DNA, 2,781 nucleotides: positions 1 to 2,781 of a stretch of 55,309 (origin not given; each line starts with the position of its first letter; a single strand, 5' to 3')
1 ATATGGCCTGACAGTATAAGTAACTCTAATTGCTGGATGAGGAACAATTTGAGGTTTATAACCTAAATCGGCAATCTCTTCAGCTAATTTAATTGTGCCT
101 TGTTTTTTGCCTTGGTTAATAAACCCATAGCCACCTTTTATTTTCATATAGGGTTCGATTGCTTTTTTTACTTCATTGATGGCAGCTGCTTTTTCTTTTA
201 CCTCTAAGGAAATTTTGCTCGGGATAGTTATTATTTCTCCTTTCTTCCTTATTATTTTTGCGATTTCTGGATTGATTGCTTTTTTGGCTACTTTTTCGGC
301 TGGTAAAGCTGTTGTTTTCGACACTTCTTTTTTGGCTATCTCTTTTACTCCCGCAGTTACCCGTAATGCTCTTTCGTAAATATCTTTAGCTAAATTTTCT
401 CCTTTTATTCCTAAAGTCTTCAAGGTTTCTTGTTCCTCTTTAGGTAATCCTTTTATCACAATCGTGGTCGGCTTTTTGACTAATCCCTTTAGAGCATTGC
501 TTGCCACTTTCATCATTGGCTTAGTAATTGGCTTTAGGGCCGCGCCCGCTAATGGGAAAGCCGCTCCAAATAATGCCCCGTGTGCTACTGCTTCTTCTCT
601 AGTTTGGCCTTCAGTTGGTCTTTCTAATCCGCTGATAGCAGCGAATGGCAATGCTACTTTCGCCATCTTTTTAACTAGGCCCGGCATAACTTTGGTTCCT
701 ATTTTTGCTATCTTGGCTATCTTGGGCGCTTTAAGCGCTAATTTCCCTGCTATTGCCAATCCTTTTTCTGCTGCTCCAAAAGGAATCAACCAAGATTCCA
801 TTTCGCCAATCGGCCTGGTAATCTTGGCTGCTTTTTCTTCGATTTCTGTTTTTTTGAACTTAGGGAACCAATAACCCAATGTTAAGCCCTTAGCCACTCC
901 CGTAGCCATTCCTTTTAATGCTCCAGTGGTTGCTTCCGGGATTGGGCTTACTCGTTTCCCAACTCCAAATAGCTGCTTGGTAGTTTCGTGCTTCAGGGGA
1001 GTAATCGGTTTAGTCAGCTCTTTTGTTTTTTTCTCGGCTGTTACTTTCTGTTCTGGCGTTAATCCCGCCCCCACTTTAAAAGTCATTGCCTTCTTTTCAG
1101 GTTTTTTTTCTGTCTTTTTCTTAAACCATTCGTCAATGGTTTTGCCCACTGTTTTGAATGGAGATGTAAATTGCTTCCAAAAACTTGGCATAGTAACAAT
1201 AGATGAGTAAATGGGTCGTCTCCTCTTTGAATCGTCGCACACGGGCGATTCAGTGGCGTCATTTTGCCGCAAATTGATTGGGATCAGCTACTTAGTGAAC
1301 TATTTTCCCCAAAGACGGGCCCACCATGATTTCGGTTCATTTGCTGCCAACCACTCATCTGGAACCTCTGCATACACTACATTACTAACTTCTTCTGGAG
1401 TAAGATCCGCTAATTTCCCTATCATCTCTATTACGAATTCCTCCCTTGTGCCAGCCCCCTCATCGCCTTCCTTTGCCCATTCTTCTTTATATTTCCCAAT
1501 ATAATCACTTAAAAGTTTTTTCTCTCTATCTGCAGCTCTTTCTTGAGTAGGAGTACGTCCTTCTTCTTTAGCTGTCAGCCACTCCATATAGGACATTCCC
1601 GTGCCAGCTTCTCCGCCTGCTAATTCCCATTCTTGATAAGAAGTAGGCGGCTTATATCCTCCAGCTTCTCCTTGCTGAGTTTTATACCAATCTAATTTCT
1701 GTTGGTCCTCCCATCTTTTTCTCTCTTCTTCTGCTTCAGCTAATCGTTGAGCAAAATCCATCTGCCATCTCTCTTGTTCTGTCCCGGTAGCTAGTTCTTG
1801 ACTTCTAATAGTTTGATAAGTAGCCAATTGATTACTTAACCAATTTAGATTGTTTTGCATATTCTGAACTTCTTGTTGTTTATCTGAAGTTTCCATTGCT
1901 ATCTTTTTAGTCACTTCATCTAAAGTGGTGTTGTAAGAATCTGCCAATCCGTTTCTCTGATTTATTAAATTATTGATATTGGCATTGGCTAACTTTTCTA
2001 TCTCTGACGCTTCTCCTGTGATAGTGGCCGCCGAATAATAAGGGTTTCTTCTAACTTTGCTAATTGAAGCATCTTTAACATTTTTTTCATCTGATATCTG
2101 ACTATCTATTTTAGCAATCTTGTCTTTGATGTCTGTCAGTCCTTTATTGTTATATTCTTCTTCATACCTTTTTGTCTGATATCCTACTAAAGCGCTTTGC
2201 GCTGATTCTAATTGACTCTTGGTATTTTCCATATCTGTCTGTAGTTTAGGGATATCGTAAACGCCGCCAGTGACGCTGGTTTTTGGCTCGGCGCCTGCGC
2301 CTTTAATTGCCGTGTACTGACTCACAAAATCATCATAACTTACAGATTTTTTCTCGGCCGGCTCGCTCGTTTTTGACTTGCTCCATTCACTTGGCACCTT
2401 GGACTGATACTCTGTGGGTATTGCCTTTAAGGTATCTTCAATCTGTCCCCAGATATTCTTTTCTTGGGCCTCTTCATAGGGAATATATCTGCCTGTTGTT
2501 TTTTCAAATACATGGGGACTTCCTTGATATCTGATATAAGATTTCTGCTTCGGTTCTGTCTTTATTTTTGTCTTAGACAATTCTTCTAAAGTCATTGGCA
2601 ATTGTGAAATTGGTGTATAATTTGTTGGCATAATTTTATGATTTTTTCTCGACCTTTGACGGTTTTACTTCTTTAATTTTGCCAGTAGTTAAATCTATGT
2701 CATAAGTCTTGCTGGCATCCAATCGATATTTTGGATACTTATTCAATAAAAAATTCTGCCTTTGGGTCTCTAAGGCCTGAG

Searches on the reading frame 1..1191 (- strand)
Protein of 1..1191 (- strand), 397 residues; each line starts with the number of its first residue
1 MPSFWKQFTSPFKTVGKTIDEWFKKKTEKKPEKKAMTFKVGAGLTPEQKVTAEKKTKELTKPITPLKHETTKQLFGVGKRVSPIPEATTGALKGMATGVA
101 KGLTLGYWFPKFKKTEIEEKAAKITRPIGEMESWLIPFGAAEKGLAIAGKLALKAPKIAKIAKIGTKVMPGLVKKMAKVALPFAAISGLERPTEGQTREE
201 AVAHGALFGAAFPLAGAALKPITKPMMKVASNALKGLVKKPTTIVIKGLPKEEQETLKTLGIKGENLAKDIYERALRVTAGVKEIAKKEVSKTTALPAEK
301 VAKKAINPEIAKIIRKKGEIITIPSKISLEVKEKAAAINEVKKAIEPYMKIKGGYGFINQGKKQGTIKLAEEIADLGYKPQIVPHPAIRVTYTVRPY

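Call 36: find_related_loci(query=window:1-1191:-, collection=viral_contigs, flank=10000)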
Query seq(397 aa) (397 aa) in viral_contigs; peptide patterns used: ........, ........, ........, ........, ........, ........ (x = any residue, [..] = any of these).
35 stretches matched a pattern; 2 encode a relative of the query (tblastn E <= 1e-3); 2 distinct loci.
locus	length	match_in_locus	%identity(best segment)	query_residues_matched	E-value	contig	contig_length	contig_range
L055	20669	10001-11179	80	1-397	0e+0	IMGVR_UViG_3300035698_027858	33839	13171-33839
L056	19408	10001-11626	65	3-397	4e-117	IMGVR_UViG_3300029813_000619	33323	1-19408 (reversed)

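Call 39: search_protein_families(library=pfam, proteins=[L055:15949-16659:+, L055:16674-16865:+, L055:16896-17462:+, L055:17459-17665:+, L055:17812-18075:-, L055:18110-18469:-, L055:18433-19521:+, L055:19678-20145:-, L055:19826-20554:-, L055:17921-18118:+], max_evalue=0.01)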
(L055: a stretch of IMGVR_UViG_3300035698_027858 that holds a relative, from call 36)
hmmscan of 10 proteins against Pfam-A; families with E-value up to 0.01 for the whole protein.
L055:15949-16659:+ (236 aa): 0 families

L055:16674-16865:+ (63 aa): 1 family
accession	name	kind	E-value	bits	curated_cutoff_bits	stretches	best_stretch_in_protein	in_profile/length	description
PF00558.24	Vpu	-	0.0072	16.5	24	1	6-50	3-41/81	Vpu protein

L055:16896-17462:+ (188 aa): 1 family
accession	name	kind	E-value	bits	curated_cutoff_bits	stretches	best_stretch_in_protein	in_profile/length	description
PF01510.30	Amidase_2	-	3.7e-27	95.7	26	1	16-146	2-122/131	N-acetylmuramoyl-L-alanine amidase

L055:17459-17665:+ (68 aa): 0 families

L055:17812-18075:- (87 aa): 0 families

L055:18110-18469:- (119 aa): 2 families
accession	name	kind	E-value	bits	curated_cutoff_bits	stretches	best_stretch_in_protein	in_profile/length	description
PF22296.2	bAvd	-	1.2e-23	84.1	40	1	13-117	3-106/107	bAvd-like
PF05635.17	23S_rRNA_IVP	-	6.1e-07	30.1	33.8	1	13-112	5-105/106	23S rRNA-intervening sequence protein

L055:18433-19521:+ (362 aa): 1 family
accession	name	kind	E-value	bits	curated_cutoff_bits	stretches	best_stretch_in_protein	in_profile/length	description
PF00078.32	RVT_1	-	2.2e-26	93.3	29.6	1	84-292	8-205/205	Reverse transcriptase (RNA-dependent DNA polymerase)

L055:19678-20145:- (155 aa): 0 families

L055:19826-20554:- (242 aa): 1 family
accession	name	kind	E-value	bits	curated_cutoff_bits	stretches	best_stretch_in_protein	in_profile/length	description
PF18959.5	DUF5701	-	1.9e-12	47.9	27.4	1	76-241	21-203/206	Family of unknown function (DUF5701)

L055:17921-18118:+ (65 aa): 0 families

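Call 43: search_protein_families(library=pfam, proteins=[L056:15634-15879:+, L056:15892-16434:+, L056:16074-16646:+, L056:16624-16854:-, L056:17143-18051:+, L056:18175-18492:+, L056:18653-19072:+, L056:19076-19408:+], max_evalue=0.01)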
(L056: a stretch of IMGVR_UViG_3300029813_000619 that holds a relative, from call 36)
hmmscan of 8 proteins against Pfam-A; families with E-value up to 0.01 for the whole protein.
L056:15634-15879:+ (81 aa): 1 family
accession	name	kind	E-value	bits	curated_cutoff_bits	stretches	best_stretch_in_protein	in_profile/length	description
PF25323.1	6TM_PilS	-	0.0085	16.2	27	1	2-37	116-153/189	PilS-like transmembrane domain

L056:15892-16434:+ (180 aa): 2 families
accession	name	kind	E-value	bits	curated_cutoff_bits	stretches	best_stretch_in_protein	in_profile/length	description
PF01510.30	Amidase_2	-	1.8e-19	70.8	26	1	7-135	3-131/131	N-acetylmuramoyl-L-alanine amidase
PF11315.13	Med30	-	0.0022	18.9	28.1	1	92-179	48-134/147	Mediator complex subunit 30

L056:16074-16646:+ (190 aa): 0 families

L056:16624-16854:- (76 aa): 0 families

L056:17143-18051:+ (302 aa): 2 families
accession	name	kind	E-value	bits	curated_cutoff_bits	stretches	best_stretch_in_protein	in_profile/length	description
PF00589.27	Phage_integrase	-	3.6e-24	85.9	27.1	1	107-289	3-171/172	Phage integrase family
PF02899.23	Phage_int_SAM_1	-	5.6e-05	23.8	22.3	1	16-84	12-82/83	Phage integrase, N-terminal SAM-like domain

L056:18175-18492:+ (105 aa): 2 families
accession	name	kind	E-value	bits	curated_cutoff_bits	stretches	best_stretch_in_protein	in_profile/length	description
PF13542.12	HTH_Tnp_ISL3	-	0.003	17.4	27.4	0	15-44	20-49/51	Helix-turn-helix domain of transposase family ISL3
PF07460.16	NUMOD3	-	0.0083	16.5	20.4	1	63-83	1-21/37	NUMOD3 motif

L056:18653-19072:+ (139 aa): 1 family
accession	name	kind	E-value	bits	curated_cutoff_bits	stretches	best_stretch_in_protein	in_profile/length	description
PF18924.5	DUF5674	-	2.2e-30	105.3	27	1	28-136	2-109/109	Protein of unknown function (DUF5674)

L056:19076-19408:+ (110 aa): 0 families

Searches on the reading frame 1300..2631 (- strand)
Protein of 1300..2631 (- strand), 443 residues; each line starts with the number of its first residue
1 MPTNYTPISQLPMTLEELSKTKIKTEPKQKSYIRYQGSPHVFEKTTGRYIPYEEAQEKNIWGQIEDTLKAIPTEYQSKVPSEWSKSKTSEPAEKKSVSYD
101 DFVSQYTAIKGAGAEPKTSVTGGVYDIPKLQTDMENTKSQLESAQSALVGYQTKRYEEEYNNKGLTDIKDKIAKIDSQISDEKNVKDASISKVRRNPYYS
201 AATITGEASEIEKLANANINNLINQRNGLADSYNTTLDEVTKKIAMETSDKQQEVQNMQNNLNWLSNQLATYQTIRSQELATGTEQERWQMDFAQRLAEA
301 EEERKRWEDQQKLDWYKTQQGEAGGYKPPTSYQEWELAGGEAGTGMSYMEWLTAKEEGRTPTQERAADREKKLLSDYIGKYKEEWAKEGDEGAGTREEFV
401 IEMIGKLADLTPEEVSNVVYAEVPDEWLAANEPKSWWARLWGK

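Call 32: find_related_loci(query=window:1300-2631:-, collection=viral_contigs, flank=10000)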
Query window:1300-2631:- (443 aa) in viral_contigs; peptide patterns used: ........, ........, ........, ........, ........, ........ (x = any residue, [..] = any of these).
3 stretches matched a pattern, but none encodes a relative of the query by tblastn (E <= 1e-3).
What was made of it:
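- Tried and rejected: Retrieval of relatives with the tail gene 1300-2631 found nothing (call 32).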
